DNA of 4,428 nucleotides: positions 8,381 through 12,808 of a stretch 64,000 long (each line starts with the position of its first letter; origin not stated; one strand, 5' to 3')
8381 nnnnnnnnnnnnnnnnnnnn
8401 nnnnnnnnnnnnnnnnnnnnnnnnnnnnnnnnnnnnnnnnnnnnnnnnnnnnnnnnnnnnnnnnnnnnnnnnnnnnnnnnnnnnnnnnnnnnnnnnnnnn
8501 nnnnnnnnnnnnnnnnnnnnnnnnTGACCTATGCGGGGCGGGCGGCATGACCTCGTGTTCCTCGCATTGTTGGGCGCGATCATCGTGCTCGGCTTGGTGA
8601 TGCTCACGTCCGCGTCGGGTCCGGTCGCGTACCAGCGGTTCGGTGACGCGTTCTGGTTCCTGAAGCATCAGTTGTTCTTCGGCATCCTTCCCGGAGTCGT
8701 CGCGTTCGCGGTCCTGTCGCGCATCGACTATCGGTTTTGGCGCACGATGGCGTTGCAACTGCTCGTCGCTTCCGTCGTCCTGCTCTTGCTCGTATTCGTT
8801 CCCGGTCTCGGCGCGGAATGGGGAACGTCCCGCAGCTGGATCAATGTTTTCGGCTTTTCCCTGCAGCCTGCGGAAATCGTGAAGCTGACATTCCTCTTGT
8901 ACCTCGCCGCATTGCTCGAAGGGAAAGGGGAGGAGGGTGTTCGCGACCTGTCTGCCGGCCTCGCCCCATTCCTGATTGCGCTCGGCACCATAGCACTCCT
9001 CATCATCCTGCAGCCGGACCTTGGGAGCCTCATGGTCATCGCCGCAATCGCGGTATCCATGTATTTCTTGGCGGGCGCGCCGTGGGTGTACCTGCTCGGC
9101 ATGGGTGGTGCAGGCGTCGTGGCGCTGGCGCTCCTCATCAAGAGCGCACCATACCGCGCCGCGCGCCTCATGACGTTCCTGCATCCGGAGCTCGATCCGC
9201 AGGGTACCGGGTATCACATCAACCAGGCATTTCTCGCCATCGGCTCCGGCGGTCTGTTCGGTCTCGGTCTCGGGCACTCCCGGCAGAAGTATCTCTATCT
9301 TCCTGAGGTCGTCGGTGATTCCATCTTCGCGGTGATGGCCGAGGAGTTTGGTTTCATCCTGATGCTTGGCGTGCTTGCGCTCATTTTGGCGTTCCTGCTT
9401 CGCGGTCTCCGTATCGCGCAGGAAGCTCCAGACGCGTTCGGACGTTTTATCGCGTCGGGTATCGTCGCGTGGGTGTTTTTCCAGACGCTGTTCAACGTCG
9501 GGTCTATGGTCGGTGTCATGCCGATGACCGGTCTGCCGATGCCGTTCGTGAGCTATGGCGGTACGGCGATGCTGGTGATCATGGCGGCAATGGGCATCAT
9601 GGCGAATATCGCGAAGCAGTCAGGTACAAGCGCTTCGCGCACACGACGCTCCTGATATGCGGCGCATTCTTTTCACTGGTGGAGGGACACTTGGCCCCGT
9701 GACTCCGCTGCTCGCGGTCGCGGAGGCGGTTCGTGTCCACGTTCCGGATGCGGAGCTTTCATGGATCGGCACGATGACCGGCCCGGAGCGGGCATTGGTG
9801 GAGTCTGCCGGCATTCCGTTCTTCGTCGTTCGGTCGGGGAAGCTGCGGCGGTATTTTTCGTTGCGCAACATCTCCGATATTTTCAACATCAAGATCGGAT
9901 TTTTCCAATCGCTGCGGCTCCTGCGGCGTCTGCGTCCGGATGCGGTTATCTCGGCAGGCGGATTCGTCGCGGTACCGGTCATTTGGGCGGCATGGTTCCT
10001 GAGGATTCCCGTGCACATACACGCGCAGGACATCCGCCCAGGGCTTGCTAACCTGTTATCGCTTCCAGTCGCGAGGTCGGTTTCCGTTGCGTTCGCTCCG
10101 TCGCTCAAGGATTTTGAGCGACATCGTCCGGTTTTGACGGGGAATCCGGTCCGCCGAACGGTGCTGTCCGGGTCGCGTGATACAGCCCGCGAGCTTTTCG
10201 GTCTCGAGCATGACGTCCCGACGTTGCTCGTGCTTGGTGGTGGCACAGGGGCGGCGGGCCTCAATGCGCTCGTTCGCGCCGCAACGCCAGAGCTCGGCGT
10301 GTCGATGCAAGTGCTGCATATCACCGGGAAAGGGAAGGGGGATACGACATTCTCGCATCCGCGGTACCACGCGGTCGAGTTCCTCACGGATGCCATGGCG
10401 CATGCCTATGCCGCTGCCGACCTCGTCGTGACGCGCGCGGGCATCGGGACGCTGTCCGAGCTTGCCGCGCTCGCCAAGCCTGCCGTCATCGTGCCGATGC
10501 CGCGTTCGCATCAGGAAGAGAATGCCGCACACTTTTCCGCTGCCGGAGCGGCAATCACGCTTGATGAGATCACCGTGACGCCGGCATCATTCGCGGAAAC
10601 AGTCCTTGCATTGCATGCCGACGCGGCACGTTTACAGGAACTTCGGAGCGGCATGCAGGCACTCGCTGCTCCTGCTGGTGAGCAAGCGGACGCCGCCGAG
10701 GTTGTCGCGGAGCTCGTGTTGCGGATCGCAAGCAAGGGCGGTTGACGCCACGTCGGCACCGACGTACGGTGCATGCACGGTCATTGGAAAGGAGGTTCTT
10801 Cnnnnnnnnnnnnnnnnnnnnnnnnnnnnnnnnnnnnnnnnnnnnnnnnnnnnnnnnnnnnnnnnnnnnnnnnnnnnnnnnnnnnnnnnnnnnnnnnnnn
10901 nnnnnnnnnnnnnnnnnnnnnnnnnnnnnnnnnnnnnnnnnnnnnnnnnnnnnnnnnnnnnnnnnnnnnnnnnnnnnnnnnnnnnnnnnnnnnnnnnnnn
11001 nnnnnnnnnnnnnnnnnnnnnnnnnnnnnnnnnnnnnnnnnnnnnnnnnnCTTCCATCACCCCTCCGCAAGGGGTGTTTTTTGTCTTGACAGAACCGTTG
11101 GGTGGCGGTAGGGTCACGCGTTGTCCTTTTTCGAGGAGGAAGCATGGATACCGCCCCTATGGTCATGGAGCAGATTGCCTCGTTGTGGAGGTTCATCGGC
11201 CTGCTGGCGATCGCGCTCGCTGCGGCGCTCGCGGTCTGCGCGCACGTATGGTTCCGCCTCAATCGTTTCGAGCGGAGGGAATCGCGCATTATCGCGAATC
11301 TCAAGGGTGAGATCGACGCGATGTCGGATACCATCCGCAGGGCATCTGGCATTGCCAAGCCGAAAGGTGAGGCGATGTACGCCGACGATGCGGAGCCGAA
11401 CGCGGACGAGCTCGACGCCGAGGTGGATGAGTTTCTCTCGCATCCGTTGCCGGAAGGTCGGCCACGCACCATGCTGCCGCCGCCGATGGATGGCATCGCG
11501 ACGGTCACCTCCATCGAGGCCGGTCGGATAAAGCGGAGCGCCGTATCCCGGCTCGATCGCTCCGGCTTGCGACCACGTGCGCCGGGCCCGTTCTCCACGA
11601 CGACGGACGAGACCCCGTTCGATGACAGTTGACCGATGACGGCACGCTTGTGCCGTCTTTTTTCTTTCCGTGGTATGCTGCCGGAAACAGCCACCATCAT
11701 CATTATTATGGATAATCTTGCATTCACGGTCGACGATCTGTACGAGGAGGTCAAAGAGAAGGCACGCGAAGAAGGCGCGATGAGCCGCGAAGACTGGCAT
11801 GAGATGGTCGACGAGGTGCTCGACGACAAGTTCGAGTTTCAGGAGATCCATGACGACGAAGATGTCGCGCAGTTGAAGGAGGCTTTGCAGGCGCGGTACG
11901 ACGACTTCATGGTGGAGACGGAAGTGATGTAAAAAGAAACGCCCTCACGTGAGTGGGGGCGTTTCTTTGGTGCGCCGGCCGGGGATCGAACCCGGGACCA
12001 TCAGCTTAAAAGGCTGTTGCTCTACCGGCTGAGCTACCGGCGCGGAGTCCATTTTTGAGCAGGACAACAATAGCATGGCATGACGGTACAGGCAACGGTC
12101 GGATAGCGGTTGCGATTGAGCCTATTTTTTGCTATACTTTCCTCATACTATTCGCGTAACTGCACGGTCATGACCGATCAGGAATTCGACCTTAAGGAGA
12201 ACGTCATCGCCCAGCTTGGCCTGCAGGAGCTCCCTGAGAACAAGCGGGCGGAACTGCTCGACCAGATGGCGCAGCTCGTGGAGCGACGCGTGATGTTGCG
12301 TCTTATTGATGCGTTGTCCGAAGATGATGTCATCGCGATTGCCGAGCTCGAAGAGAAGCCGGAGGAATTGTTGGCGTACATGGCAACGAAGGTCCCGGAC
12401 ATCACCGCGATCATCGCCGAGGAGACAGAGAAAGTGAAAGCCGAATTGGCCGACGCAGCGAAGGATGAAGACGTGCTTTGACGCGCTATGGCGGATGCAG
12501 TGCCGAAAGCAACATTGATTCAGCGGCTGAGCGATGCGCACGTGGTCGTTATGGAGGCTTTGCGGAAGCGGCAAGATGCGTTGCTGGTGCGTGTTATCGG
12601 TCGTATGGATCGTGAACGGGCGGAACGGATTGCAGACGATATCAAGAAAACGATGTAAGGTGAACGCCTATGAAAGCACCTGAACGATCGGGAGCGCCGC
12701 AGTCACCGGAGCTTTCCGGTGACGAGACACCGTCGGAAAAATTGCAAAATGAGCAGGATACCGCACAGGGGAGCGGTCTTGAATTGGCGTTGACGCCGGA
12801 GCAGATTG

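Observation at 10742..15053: Orphan cluster: five small acidic/membrane proteins around tRNA-Lys, then a 779-aa charged glycine-zipper protein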

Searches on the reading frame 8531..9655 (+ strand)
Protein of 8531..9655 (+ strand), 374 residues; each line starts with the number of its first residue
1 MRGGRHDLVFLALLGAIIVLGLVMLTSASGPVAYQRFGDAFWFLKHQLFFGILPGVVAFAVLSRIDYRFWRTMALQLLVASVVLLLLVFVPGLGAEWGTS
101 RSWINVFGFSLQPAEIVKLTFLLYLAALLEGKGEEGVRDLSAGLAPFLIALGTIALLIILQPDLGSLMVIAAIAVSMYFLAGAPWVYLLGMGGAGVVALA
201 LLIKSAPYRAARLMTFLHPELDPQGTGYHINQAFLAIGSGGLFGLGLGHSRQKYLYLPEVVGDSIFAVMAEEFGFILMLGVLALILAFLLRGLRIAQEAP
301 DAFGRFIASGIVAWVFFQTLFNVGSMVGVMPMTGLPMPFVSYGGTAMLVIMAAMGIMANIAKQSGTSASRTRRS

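Call 108: search_protein_families(library=pfam, max_evalue=0.00001, proteins=[window:8531-9655:+])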
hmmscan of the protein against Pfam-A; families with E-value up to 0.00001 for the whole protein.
window:8531-9655:+ (374 aa): 1 family
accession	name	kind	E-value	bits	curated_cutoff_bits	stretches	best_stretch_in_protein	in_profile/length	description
PF01098.24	FTSW_RODA_SPOVE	-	1.3e-99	334.1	26.4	1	10-364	4-354/356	Cell cycle protein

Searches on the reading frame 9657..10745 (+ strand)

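Call 4: search_protein_families(library=pfam, max_evalue=1, proteins=[window:9657-10745:+])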
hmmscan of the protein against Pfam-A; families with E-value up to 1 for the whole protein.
window:9657-10745:+ (362 aa): 7 families
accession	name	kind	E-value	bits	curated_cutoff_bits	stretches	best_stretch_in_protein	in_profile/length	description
PF03033.26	Glyco_transf_28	-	3.3e-30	105.4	26.2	1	4-142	1-137/139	Glycosyltransferase family 28 N-terminal domain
PF04101.22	Glyco_tran_28_C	-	1.9e-29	103.3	22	1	189-332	1-153/166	Glycosyltransferase family 28 C-terminal domain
PF13579.12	Glyco_trans_4_4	-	0.0081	16.9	29.7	1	48-129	35-107/158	Glycosyl transferase 4-like domain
PF13439.12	Glyco_transf_4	-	0.071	13.6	28.5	1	80-125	59-107/170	Glycosyltransferase Family 4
PF06722.18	EryCIII-like_C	-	0.1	13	31.7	1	251-353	45-142/145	Erythromycin biosynthesis protein CIII-like, C-terminal domain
PF00201.24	UDPGT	-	0.19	10.9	19.5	1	257-316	344-402/499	UDP-glucoronosyl and UDP-glucosyl transferase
PF25568.1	AAA_lid_At3g28540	-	0.29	11.5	27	1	301-343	28-70/75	At3g28540-like, AAA+ ATPase lid domain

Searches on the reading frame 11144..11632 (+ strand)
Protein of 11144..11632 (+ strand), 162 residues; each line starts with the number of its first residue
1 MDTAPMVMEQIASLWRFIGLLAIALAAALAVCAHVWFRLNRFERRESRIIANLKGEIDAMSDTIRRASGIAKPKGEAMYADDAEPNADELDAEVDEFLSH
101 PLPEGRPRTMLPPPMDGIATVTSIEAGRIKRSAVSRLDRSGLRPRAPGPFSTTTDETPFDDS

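Call 4: search_protein_families(library=pfam, max_evalue=1, proteins=[window:11144-11632:+])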
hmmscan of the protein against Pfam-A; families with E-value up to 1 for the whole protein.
window:11144-11632:+ (162 aa): 0 families

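Call 5: search_protein_families(library=ncbifam, max_evalue=1, proteins=[window:11144-11632:+])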
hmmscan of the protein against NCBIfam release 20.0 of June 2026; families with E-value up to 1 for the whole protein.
window:11144-11632:+ (162 aa): 0 families

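Call 60: search_protein_families(library=phrogs, max_evalue=0.1, proteins=[window:11144-11632:+])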
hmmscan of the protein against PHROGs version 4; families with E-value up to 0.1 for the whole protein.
window:11144-11632:+ (162 aa): 1 family
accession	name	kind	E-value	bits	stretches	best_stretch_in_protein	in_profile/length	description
phrog_21780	-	lysis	0.063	14.7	1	7-57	11-62/75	holin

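Call 61: find_homologous_proteins(query=window:11144-11629:+, max_evalue=0.01)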
Query window:11144-11629:+ (162 aa): 1 proteins with E <= 0.01 among 443 candidates.
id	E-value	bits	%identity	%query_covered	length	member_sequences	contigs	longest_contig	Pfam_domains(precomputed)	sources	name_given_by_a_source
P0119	1.1e-100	352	100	100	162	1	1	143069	-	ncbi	-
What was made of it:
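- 11144..11632 (+): Unit A: 162-aa single-pass membrane protein. TM at residues 17-35, then a short helix and a proline-rich acidic tail. The word-index search found only the protein itself (call 61).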

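Call 92: search_protein_families(library=padloc, max_evalue=0.01, proteins=[window:11144-11632:+])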
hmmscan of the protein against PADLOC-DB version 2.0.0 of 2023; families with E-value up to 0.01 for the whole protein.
window:11144-11632:+ (162 aa): 0 families

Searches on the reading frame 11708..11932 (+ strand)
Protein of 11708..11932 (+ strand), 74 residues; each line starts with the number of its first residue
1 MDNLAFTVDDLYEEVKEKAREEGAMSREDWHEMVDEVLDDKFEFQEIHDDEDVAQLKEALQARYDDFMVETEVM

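Call 4: search_protein_families(library=pfam, max_evalue=1, proteins=[window:11708-11932:+])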
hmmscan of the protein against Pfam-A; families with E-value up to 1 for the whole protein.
window:11708-11932:+ (74 aa): 4 families
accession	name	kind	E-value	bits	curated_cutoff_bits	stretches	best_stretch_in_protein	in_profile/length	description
PF16925.10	TetR_C_13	-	0.048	14.5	27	1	3-62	29-84/109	Tetracyclin repressor-like, C-terminal domain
PF19416.4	Astro_VPg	-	0.088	14.1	25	1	11-73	36-99/104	Astrovirus VPg protein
PF15260.11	FAM219A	-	0.22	12.2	27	1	16-54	61-99/124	Protein family FAM219A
PF01402.27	RHH_1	-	0.28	11.6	20.5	1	9-28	8-26/39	Ribbon-helix-helix protein, copG family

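Call 5: search_protein_families(library=ncbifam, max_evalue=1, proteins=[window:11708-11932:+])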
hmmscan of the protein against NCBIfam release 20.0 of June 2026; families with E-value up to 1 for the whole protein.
window:11708-11932:+ (74 aa): 1 family
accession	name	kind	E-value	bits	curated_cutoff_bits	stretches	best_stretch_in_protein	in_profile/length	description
TIGR03074.1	PQQ_membr_DH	subfamily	0.093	10.5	832.65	1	11-71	138-198/783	membrane-bound PQQ-dependent dehydrogenase, glucose/quinate/shikimate family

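Call 60: search_protein_families(library=phrogs, max_evalue=0.1, proteins=[window:11708-11932:+])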
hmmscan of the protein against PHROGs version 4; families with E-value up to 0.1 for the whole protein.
window:11708-11932:+ (74 aa): 1 family
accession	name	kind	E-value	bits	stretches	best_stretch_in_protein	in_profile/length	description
phrog_18295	-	unknown function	0.074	14.8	1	5-57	2-54/105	-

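Call 62: find_homologous_proteins(query=window:11708-11929:+, max_evalue=0.01)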
Query window:11708-11929:+ (74 aa): 3 proteins with E <= 0.01 among 3 candidates.
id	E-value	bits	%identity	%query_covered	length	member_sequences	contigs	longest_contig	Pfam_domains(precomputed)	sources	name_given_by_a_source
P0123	2.3e-38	147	100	100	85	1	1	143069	-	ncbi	-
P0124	2.1e-34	134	91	100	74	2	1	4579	-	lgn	-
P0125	5.2e-29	117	82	100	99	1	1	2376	-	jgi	jgi:hypothetical protein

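Call 63: find_encoding_contigs(protein=P0124, flank=5000)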
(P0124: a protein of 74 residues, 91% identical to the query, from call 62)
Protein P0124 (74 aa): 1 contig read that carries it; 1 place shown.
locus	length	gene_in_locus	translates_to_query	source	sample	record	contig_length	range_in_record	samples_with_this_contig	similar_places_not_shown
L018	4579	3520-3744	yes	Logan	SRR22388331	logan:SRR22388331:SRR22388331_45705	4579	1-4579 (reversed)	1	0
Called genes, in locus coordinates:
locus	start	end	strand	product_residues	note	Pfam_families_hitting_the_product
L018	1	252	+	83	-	?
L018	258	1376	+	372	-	PF01098:FTSW_RODA_SPOVE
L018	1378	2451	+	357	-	PF03033:Glyco_transf_28, PF04101:Glyco_tran_28_C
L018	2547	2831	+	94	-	-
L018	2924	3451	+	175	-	-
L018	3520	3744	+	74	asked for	-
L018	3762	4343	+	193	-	PF00485:PRK (faint), PF13238:AAA_18 (weak), PF13671:AAA_33 (weak)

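Call 64: find_encoding_contigs(protein=P0125, flank=5000)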
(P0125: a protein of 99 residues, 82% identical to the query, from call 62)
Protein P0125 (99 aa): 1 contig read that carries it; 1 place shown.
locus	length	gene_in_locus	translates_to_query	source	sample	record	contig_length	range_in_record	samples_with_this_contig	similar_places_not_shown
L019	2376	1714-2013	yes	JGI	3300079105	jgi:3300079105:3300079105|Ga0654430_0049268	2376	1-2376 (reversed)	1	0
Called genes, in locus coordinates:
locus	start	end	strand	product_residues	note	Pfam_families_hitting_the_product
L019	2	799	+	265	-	?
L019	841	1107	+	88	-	-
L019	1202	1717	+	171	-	-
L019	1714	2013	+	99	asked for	-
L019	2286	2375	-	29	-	?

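Call 67: search_protein_families(library=pfam, max_evalue=0.01, proteins=[L018:3762-4343:+])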
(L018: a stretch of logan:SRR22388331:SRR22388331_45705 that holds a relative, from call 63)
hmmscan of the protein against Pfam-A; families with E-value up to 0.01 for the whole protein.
L018:3762-4343:+ (193 aa): 13 families
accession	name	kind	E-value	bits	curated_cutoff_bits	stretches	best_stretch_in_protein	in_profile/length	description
PF13671.12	AAA_33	-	2.8e-08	34.6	27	1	24-90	1-67/143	AAA domain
PF00485.24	PRK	-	8.3e-08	32.7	22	1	80-190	76-187/196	Phosphoribulokinase / Uridine kinase family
PF13238.12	AAA_18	-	1e-06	29.6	29.4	1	25-159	1-118/128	AAA domain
PF13191.12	AAA_16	-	0.00072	20.5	32.6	1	11-74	14-75/167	AAA ATPase domain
PF06414.18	Zeta_toxin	-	0.0011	18.9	22.3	1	19-57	13-54/199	Zeta toxin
PF00931.28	NB-ARC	-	0.0012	18.6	23.5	1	19-46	15-42/248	NB-ARC domain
PF25199.1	nSTAND_NTPase5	-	0.0016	18.7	34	1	9-47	28-66/145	Novel STAND NTPase 5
PF01712.25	dNK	-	0.0022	18.2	27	0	25-47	1-23/203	Deoxynucleoside kinase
PF01202.28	SKI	-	0.0024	18.4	22.1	0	32-63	2-32/159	Shikimate kinase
PF13401.12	AAA_22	-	0.0032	18.2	27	1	21-72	4-50/130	AAA domain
PF13173.12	AAA_14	-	0.0081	16.6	27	0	23-61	3-44/129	AAA domain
PF10609.15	ParA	-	0.0086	16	27.1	0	24-48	6-30/246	NUBPL iron-transfer P-loop NTPase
PF07693.20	KAP_NTPase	-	0.0089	15.8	20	1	3-52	2-54/293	KAP family P-loop domain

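Call 92: search_protein_families(library=padloc, max_evalue=0.01, proteins=[window:11708-11932:+])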
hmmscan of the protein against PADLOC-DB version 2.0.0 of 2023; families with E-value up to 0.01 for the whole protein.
window:11708-11932:+ (74 aa): 0 families

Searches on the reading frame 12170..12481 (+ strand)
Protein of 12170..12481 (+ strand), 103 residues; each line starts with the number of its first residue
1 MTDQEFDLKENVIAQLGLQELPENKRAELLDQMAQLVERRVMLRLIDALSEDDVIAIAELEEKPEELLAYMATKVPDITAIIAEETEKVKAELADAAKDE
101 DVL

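Call 4: search_protein_families(library=pfam, max_evalue=1, proteins=[window:12170-12481:+])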
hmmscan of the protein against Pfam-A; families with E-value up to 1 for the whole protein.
window:12170-12481:+ (103 aa): 1 family
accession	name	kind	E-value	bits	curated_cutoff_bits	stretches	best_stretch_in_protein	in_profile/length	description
PF18908.5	DUF5663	-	5.1e-06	27.4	23.7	1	13-92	2-83/84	Protein of unknown function (DUF5663)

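Call 5: search_protein_families(library=ncbifam, max_evalue=1, proteins=[window:12170-12481:+])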
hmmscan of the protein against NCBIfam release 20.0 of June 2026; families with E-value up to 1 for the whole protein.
window:12170-12481:+ (103 aa): 3 families
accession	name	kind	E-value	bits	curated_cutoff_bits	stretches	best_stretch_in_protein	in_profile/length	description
TIGR03081.1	metmalonyl_epim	equivalog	0.017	15.7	114.95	1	20-95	27-101/129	methylmalonyl-CoA epimerase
TIGR04392.1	haoB_nitrify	equivalog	0.04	13.5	200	1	29-97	172-240/320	hydroxylamine oxidation protein HaoB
NF041860.1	silencer_MvaT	exception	0.071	13.3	180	1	46-94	21-70/125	histone-like nucleoid-structuring protein MvaT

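Call 60: search_protein_families(library=phrogs, max_evalue=0.1, proteins=[window:12170-12481:+])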
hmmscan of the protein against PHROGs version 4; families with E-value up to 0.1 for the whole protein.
window:12170-12481:+ (103 aa): 1 family
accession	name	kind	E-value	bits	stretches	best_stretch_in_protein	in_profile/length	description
phrog_9183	-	unknown function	0.054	14.4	0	11-34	11-34/63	-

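Call 78: search_solved_structures(query=A6, max_evalue=10)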
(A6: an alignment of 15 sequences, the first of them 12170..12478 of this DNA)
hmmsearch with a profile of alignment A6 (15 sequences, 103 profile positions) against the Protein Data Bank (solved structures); distinct sequences matched with E-value up to 10: 10.
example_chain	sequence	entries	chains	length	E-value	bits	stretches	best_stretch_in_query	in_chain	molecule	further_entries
1puz_A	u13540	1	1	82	0.16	15.3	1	33-75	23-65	conserved hypothetical protein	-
3h3d_X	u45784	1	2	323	0.5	13.7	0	24-57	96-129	Maternal protein pumilio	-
2yrn_A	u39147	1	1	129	0.52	13.7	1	44-87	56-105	Neuron navigator 2 isoform 4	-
5kl1_A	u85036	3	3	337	0.66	13.4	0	24-57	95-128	Maternal protein pumilio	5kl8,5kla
3bsb_A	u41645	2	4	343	0.77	13.1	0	21-57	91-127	Pumilio homolog 1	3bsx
1ib2_A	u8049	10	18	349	0.83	13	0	21-57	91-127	PUMILIO 1 | Pumilio homolog 1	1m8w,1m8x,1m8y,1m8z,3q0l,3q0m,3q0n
2yjy_A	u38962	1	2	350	1.1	12.7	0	21-57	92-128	PUMILIO HOMOLOG 1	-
3gvo_A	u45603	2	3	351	1.2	12.6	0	25-58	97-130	Pumilio homolog 2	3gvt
7pau_7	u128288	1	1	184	2.9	11.3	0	73-100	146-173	Ribosome-recycling factor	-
2oux_A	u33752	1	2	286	6.7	10.1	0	44-89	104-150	Magnesium transporter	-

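Call 92: search_protein_families(library=padloc, max_evalue=0.01, proteins=[window:12170-12481:+])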
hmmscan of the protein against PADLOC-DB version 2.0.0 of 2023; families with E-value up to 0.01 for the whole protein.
window:12170-12481:+ (103 aa): 0 families

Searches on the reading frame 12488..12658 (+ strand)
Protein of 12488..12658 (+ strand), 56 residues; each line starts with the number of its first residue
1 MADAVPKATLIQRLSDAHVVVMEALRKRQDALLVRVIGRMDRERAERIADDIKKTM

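Call 4: search_protein_families(library=pfam, max_evalue=1, proteins=[window:12488-12658:+])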
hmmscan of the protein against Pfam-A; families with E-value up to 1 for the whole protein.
window:12488-12658:+ (56 aa): 0 families

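Call 5: search_protein_families(library=ncbifam, max_evalue=1, proteins=[window:12488-12658:+])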
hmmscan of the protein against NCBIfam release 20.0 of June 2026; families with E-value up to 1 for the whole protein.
window:12488-12658:+ (56 aa): 2 families
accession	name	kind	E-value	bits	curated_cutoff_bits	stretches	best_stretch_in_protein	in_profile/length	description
TIGR02886.1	spore_II_AA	equivalog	0.015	15.2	114.75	1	26-55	4-33/106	anti-sigma F factor antagonist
NF007031.0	PRK09496.1-2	equivalog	0.018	14.1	289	1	16-56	243-282/458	Trk system potassium transporter TrkA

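Call 60: search_protein_families(library=phrogs, max_evalue=0.1, proteins=[window:12488-12658:+])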
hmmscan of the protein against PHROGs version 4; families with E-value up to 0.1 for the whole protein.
window:12488-12658:+ (56 aa): 0 families

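Call 92: search_protein_families(library=padloc, max_evalue=0.01, proteins=[window:12488-12658:+])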
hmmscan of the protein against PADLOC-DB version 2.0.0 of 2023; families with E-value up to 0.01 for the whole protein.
window:12488-12658:+ (56 aa): 0 families
